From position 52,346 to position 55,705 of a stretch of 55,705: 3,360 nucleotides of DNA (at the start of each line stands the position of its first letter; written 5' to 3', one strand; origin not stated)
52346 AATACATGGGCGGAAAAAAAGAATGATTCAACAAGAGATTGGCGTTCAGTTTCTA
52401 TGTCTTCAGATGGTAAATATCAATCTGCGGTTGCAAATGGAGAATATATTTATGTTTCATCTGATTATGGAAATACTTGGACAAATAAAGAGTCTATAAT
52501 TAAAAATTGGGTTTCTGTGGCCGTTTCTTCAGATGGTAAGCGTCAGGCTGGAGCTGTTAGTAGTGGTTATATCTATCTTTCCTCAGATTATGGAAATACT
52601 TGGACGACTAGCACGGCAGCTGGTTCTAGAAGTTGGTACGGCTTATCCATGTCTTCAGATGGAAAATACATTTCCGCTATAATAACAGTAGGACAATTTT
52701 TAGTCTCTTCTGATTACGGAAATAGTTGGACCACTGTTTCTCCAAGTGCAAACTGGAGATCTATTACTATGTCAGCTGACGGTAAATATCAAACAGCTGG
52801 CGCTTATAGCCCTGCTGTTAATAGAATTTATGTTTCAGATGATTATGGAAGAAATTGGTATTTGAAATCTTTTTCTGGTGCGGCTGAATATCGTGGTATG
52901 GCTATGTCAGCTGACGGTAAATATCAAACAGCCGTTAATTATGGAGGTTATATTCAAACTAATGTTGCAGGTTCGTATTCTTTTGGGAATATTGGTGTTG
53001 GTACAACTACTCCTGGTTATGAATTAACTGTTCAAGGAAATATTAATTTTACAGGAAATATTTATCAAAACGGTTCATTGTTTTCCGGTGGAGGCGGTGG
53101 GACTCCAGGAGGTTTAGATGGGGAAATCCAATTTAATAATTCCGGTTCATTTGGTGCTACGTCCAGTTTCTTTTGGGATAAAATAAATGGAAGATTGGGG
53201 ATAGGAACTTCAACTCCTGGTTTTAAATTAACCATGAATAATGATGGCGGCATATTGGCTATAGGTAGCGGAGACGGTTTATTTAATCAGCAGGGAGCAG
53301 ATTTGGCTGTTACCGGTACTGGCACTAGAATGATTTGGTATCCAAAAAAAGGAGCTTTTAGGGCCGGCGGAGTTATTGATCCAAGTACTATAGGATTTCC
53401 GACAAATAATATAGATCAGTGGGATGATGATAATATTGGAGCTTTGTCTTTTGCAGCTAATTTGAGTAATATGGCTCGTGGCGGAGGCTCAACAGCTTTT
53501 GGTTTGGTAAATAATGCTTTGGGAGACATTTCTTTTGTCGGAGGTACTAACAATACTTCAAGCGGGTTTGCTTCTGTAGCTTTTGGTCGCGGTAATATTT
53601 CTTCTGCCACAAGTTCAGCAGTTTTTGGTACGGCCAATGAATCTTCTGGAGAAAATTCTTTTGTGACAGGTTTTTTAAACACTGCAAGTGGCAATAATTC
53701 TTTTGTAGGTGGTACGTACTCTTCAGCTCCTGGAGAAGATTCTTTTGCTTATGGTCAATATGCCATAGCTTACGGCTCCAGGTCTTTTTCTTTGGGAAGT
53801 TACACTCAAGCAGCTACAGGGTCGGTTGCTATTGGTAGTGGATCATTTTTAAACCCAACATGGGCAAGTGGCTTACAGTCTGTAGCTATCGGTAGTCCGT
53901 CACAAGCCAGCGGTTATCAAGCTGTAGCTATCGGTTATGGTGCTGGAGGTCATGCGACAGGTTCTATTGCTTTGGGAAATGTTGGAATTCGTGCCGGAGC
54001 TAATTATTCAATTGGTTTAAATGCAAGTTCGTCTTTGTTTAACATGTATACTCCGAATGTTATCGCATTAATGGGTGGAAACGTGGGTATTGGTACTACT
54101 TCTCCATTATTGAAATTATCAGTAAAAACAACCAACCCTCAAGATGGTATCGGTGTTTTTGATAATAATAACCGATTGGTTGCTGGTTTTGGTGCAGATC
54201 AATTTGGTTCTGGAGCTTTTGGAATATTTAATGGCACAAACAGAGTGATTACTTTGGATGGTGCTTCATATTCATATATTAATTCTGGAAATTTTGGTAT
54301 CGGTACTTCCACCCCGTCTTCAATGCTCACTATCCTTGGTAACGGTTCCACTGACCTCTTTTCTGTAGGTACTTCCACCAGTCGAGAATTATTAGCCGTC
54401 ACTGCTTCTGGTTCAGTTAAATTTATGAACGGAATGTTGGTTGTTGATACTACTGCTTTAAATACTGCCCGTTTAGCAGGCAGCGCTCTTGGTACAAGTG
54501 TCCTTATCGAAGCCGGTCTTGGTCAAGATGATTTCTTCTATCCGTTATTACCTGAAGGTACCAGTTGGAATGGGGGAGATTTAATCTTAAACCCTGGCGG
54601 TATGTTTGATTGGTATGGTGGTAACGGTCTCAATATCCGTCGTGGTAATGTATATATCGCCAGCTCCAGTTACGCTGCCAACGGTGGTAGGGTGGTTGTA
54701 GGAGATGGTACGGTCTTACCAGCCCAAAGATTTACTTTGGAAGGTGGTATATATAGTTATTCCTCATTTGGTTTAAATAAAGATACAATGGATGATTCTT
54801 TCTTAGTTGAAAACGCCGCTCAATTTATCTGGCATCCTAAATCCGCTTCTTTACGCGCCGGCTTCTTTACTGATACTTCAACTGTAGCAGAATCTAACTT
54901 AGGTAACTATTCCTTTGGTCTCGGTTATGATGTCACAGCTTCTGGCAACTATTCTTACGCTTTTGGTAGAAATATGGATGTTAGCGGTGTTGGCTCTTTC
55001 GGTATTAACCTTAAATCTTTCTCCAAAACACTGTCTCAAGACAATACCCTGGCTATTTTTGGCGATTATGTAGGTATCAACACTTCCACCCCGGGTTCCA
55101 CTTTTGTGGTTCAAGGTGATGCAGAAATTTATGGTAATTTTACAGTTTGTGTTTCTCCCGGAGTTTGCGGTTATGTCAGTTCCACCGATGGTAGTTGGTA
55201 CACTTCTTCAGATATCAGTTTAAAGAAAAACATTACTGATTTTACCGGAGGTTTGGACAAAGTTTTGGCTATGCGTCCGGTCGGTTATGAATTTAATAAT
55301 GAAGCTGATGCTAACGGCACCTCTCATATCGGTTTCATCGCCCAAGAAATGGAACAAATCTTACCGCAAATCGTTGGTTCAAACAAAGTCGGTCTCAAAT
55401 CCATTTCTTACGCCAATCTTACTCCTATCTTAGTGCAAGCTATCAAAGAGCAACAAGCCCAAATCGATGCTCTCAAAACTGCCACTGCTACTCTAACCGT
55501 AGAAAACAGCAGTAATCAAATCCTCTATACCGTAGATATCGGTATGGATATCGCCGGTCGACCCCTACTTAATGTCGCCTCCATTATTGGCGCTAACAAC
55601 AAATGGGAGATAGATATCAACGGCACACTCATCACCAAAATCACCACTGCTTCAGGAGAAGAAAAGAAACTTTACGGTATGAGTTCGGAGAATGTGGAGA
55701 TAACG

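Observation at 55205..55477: Phage tail-fibre-type S74 intramolecular chaperone domain near the visible end of a chromosomal giant protein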

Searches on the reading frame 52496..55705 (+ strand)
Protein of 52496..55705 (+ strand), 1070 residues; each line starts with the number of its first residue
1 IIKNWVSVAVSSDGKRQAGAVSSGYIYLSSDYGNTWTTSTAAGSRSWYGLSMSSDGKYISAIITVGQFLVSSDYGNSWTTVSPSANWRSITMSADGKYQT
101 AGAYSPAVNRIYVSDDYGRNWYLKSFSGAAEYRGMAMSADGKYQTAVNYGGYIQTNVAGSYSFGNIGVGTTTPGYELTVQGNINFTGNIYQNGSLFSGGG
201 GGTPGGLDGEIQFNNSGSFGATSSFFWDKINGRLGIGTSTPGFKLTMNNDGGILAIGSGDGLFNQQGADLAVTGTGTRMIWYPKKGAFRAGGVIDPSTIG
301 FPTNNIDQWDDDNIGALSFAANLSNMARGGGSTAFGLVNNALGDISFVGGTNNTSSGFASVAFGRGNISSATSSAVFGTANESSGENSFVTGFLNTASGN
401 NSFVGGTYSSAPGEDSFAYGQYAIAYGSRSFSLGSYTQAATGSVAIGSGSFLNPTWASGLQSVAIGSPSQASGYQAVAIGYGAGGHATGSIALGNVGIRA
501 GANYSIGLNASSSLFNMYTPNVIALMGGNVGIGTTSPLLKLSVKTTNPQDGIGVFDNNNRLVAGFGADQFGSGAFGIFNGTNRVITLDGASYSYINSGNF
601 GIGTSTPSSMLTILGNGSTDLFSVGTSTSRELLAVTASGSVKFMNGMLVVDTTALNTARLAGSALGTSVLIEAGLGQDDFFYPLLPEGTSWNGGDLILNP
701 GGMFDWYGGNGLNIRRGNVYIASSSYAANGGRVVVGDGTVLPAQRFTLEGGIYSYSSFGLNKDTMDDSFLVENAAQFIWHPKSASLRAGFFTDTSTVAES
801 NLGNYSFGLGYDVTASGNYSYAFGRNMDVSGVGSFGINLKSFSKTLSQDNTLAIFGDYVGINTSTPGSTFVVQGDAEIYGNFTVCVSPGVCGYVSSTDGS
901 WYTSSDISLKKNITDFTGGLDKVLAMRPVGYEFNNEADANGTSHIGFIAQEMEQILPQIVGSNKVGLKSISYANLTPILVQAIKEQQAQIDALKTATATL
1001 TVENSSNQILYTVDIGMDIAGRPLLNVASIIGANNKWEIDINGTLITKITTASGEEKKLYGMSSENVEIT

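Call 39: search_protein_families(library=phrogs, proteins=[window:52496-55705:+], max_evalue=0.001)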
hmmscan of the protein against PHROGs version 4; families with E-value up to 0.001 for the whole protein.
window:52496-55705:+ (1070 aa): 15 families
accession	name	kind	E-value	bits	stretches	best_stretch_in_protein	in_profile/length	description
phrog_5668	-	tail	8.2e-25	87.8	1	795-1003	1364-1564/1567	tail fiber protein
phrog_8215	-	tail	4.5e-23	82.6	1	889-996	895-995/1000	baseplate wedge initiator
phrog_9942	-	tail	2.3e-17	63.3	1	848-1012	892-1061/1178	tail fiber protein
phrog_18186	-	tail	3.2e-17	63.4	1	874-996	452-573/582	baseplate wedge subunit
phrog_5481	-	tail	4.8e-14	52.8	1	855-996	874-1019/1043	tail fiber protein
phrog_19966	-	tail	1.3e-12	48.2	1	905-995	633-722/724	long tail fiber protein distal subunit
phrog_14572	-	tail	2.7e-12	47.4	1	900-999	360-472/484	tail fiber protein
phrog_25848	-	tail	5.9e-12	45.6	1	904-1001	504-595/598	tail fiber protein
phrog_1699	-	tail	6.7e-11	42.4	1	327-1002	388-996/1000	long tail fiber protein distal subunit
phrog_7841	-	unknown function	1.8e-09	38.1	1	903-994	393-485/489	-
phrog_33119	-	tail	1.8e-09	37.8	1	892-994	536-631/643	long tail fiber protein distal subunit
phrog_1210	-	other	1.3e-08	33.8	1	904-995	2218-2310/2313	PblB-type receptor binding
phrog_1980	-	tail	5.9e-08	33.4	1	883-1002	306-435/449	tail fiber protein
phrog_28992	-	unknown function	1.6e-06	28.6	1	892-990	238-329/343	-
phrog_4563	-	tail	9.7e-05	22.8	0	903-994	225-326/346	tail fiber protein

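Call 40: search_protein_families(library=ncbifam, proteins=[window:52496-55705:+], max_evalue=0.01)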
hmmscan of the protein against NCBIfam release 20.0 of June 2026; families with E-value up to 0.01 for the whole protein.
window:52496-55705:+ (1070 aa): 2 families
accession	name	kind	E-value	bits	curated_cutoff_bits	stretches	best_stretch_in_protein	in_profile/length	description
NF045728.1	glycosyl_F510_1955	equivalog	3.6e-06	26.4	175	1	25-121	116-210/246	F510_1955 family glycosylhydrolase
NF040984.1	BimA_first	exception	0.0039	16.2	800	1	397-451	325-380/517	trimeric autotransporter actin-nucleating factor BimA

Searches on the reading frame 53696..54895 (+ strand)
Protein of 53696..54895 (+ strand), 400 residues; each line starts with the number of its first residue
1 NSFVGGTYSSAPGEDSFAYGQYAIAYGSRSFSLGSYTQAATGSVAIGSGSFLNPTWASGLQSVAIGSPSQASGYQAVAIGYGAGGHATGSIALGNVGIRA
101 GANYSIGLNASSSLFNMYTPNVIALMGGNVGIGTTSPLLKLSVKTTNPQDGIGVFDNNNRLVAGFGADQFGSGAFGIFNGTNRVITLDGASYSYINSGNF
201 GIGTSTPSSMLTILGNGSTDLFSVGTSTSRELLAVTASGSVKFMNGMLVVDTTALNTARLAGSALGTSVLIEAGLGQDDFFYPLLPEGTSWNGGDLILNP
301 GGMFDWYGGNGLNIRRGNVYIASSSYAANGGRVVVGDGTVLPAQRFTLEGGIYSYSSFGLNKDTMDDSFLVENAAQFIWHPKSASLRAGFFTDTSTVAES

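Call 78: search_protein_families(library=pfam, proteins=[window:53696-54895:+], max_evalue=0.01)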
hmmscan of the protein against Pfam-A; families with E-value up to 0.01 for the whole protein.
window:53696-54895:+ (400 aa): 1 family
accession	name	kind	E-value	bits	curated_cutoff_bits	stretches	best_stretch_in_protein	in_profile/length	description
PF05658.19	YadA_head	-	9.1e-10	39.1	25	1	57-83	1-27/27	YadA head domain repeat (2 copies)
